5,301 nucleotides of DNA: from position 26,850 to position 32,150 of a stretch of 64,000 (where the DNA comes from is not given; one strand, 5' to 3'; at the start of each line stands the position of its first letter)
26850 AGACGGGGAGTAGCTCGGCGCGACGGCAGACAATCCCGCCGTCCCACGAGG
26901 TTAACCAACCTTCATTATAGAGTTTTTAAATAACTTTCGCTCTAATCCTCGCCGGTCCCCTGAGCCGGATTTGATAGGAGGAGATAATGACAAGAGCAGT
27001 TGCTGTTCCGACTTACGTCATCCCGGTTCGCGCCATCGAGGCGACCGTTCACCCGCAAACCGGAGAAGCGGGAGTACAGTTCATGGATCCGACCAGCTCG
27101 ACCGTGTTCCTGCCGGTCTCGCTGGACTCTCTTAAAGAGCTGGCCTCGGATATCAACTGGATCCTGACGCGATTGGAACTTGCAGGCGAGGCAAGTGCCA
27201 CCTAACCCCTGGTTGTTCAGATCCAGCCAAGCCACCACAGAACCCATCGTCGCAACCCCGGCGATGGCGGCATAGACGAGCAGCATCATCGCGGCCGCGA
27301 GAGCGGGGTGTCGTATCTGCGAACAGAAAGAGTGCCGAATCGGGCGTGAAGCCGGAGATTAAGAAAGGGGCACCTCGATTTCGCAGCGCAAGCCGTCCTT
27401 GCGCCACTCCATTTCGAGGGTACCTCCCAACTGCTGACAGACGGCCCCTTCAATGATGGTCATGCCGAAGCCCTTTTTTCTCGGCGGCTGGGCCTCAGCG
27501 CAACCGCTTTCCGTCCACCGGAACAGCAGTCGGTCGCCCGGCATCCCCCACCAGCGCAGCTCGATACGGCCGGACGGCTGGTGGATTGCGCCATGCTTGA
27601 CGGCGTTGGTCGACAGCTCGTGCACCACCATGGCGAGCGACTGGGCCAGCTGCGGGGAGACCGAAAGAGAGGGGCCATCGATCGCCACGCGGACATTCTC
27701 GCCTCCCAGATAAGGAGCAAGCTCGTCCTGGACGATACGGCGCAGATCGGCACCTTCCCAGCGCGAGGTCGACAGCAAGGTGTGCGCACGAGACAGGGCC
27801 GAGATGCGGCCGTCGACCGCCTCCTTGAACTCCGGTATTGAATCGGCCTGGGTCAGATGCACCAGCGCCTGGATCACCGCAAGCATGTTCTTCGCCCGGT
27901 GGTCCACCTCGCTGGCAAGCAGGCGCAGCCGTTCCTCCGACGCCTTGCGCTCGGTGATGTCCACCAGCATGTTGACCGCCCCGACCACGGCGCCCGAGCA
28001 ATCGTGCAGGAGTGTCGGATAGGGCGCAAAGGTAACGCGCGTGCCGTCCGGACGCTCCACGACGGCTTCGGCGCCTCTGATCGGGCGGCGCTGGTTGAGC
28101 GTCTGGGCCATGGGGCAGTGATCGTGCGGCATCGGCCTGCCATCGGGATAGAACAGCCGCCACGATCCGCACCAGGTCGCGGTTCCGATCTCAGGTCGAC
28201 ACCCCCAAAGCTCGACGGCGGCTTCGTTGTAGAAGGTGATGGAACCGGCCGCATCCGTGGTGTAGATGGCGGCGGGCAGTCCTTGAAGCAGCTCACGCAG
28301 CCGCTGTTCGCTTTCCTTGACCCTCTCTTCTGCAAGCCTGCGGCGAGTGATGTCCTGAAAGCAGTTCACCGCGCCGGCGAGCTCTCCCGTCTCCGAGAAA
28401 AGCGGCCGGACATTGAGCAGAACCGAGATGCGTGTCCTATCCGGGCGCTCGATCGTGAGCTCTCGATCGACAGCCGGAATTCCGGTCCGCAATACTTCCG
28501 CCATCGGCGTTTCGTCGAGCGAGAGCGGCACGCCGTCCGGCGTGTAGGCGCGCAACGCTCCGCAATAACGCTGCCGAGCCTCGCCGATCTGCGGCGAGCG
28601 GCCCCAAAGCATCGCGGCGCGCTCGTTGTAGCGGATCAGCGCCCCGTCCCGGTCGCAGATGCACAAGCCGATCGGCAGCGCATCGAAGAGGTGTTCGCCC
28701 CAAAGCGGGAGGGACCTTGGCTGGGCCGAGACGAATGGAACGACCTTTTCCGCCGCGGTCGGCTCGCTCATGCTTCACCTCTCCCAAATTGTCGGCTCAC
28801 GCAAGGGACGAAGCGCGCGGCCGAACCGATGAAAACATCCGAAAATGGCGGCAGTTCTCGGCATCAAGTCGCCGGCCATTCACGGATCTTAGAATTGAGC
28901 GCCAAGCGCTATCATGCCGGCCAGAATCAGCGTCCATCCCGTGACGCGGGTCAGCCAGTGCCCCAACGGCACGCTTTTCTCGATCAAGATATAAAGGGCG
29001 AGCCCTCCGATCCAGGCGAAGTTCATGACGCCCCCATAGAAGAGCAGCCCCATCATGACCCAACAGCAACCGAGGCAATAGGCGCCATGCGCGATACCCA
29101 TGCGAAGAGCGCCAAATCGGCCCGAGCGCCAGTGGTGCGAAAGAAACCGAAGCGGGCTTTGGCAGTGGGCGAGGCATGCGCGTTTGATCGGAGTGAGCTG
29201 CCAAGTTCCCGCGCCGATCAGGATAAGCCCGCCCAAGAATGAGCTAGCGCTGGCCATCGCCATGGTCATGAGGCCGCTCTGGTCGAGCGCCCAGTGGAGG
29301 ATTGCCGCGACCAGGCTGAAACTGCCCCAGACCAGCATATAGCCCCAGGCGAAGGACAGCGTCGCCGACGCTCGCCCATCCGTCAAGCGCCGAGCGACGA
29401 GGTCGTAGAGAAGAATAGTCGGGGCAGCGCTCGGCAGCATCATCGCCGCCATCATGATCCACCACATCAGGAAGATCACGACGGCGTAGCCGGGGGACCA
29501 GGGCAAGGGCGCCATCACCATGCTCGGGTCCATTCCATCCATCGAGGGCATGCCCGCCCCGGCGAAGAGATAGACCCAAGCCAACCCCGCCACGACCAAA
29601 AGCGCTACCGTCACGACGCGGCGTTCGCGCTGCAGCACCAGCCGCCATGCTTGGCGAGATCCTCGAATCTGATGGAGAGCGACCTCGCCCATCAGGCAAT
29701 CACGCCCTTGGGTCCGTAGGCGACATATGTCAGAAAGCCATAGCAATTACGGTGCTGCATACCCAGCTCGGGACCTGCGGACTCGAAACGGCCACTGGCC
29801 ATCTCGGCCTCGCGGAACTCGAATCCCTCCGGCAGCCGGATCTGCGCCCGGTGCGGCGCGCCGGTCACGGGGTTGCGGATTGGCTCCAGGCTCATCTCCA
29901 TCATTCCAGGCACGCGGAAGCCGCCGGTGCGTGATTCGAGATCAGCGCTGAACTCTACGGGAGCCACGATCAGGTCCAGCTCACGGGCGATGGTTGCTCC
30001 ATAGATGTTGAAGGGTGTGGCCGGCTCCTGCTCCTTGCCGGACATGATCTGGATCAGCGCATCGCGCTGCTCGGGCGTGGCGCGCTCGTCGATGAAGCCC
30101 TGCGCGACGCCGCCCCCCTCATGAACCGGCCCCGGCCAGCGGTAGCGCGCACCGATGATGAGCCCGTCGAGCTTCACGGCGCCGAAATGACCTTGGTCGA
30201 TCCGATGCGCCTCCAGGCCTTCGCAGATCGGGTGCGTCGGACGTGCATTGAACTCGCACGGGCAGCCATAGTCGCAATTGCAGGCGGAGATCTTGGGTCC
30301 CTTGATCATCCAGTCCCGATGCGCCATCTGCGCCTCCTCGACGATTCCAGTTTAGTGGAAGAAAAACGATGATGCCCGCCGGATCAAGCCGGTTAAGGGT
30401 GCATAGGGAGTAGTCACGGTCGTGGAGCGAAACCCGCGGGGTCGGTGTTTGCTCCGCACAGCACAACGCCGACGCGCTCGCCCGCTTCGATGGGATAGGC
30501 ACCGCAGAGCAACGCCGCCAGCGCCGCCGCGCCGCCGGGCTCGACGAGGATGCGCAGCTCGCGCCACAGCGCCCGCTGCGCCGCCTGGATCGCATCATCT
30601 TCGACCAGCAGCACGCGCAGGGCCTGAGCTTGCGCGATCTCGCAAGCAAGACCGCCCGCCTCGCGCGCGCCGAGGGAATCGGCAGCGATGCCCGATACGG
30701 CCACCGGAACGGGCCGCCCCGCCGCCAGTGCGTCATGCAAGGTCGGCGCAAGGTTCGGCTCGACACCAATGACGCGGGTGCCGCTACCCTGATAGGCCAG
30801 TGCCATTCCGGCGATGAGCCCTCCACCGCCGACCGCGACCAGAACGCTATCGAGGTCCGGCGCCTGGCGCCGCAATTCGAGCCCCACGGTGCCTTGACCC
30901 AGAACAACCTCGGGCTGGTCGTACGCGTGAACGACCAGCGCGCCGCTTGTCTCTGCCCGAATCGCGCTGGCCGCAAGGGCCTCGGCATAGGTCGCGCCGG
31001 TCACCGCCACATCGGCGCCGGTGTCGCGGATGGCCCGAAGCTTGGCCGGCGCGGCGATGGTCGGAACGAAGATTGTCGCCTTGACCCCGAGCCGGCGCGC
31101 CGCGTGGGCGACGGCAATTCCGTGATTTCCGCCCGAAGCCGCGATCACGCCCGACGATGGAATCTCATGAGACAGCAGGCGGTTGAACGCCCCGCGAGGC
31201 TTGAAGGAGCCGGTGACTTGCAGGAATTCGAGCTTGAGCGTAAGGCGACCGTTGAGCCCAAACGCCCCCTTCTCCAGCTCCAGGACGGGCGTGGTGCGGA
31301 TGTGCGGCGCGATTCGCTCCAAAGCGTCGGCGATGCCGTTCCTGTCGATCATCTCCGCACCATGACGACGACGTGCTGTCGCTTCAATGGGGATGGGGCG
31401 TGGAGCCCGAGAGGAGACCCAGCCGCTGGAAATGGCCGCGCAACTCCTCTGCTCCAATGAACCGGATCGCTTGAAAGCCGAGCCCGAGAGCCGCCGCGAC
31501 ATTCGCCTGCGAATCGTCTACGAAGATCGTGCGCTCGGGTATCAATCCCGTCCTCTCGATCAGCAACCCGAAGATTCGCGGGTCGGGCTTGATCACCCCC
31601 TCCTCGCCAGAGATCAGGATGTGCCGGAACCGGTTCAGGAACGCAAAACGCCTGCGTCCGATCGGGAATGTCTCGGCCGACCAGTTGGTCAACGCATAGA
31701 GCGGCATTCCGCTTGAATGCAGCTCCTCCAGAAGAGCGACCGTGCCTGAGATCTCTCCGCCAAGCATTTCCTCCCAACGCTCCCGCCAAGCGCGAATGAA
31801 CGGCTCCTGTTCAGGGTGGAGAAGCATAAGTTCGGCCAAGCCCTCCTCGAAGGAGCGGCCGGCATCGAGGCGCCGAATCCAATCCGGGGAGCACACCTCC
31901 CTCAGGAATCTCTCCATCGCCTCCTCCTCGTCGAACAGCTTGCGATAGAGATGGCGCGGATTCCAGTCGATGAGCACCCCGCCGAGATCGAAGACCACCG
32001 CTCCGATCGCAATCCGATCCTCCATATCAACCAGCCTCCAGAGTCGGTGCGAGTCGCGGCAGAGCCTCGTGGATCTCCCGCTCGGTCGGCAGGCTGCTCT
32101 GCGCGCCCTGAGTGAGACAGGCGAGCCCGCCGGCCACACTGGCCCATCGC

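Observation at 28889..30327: Translationally coupled DUF1326-DUF2182 pair (Cys-rich soluble protein + Met/Trp-rich membrane protein)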

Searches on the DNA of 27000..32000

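Call 41: search_rna_families(source=window, start=27000, end=32000, threshold=evalue, max_evalue=1)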
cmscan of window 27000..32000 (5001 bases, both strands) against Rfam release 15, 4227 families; matches with E-value up to 1: 1.
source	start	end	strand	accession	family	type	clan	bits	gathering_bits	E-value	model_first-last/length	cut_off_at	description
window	31358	31414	+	RF01276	sR53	Gene; snRNA; snoRNA; CD-box;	-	19.6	49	0.28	1-60/60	no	Small nucleolar RNA sR53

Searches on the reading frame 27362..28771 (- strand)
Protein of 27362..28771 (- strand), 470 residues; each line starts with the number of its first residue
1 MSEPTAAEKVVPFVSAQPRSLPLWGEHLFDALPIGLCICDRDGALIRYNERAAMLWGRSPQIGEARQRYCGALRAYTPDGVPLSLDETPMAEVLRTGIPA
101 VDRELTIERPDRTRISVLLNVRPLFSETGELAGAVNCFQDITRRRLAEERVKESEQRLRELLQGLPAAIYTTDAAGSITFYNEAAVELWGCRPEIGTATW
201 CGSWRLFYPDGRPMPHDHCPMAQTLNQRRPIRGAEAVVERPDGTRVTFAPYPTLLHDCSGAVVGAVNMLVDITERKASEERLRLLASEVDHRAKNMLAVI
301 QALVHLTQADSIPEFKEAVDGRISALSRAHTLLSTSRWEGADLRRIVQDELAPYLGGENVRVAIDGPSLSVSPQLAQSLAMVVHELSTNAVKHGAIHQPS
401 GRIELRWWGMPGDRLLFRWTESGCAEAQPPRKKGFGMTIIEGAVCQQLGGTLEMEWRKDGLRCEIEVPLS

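Call 4: search_protein_families(library=pfam, proteins=[window:27362-28771:-], max_evalue=0.01)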
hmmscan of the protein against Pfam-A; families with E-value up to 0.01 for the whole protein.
window:27362-28771:- (470 aa): 11 families
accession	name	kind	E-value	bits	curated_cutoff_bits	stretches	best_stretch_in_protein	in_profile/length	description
PF07536.20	HWE_HK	-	1.7e-24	86.8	22.8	1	288-367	1-82/83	HWE histidine kinase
PF08448.16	PAS_4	-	3.3e-18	66.4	23.1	2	29-145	1-109/110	PAS fold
PF13426.13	PAS_9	-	9.1e-14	52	27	2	34-142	2-102/103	PAS domain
PF13188.13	PAS_8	-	2e-11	43.8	21.8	2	156-199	1-43/65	PAS domain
PF00989.32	PAS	-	4.5e-10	40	22.6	1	157-193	2-38/113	PAS fold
PF02518.31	HATPase_c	-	3.5e-05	24.6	26.4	1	377-469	4-109/111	Histidine kinase-, DNA gyrase B-, and HSP90-like ATPase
PF07568.18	HisKA_2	-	5.8e-05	23.5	22.3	1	288-346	1-64/76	Histidine kinase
PF13596.12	PAS_10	-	0.00011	23.3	22.1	0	28-142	4-106/106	PAS domain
PF12860.13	PAS_7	-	0.00011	22.7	27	0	30-149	2-115/115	PAS fold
PF13581.12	HATPase_c_2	-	0.00028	21.3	27.4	1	371-425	24-77/127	Histidine kinase-like ATPase domain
PF13546.12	DDE_5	-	0.0024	17.9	27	1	291-365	11-83/272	DDE superfamily endonuclease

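Call 7: search_protein_families(library=ncbifam, proteins=[window:27362-28771:-], max_evalue=0.01)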
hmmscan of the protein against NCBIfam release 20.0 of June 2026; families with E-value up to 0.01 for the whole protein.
window:27362-28771:- (470 aa): 21 families
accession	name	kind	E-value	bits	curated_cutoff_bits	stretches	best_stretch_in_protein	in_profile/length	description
NF052306.1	BluLightHisKinLov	equivalog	1.3e-56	191.9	450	1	270-468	134-333/334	blue-light-activated histidine kinase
NF010077.0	PRK13559.1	subfamily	3.4e-52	177.5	361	1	269-469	157-359/364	hypothetical protein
NF053781.1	cdiGMPphdstlr2612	equivalog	3.6e-20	71.3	1600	2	151-305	10-167/1268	Tlr1612 family c-di-GMP phosphodiesterase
TIGR00229.1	sensory_box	domain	6.5e-19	68.3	22.9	1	152-282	1-126/126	PAS domain S-box protein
NF008468.0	PRK11360.1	equivalog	4.6e-13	48.4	646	2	160-283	272-388/616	two-component system sensor histidine kinase AtoS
NF051872.1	HisKinPhyk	equivalog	1.2e-09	37.3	750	1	285-459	346-527/537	sensor histidine kinase PhyK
NF041880.1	EPS_EpsF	equivalog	1.3e-06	27.2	900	1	152-329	140-321/492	response regulator EpsF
NF041777.1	sens_FixL_Rhizob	equivalog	9.7e-06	24.5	850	1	137-305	104-271/485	sensor protein FixL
NF052573.1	HisKinEspAMyxo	equivalog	1.2e-05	23.6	1400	1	129-284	231-377/755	serine histidine kinase EspA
NF033092.0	HK_WalK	equivalog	2.6e-05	23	725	0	127-192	231-294/594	cell wall metabolism sensor histidine kinase WalK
NF033093.1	HK_VicK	exception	5.1e-05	22.1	680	0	254-303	181-230/448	cell wall metabolism sensor histidine kinase VicK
TIGR02373.1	photo_yellow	equivalog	0.00011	22.3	143.05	0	28-61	21-54/124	photoactive yellow protein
NF007298.0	PRK09776.1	equivalog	0.00023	19.2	1135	1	104-285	504-683/1111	diguanylate cyclase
NF041831.1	NO_HK_NahK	exception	0.00034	18.7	1500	1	132-300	297-459/854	hybrid sensor histidine kinase/response regulator NahK/ErcS'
NF008298.1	PRK11086.1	subfamily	0.00078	18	520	0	88-143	266-315/529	DcuS/MalK family sensor histidine kinase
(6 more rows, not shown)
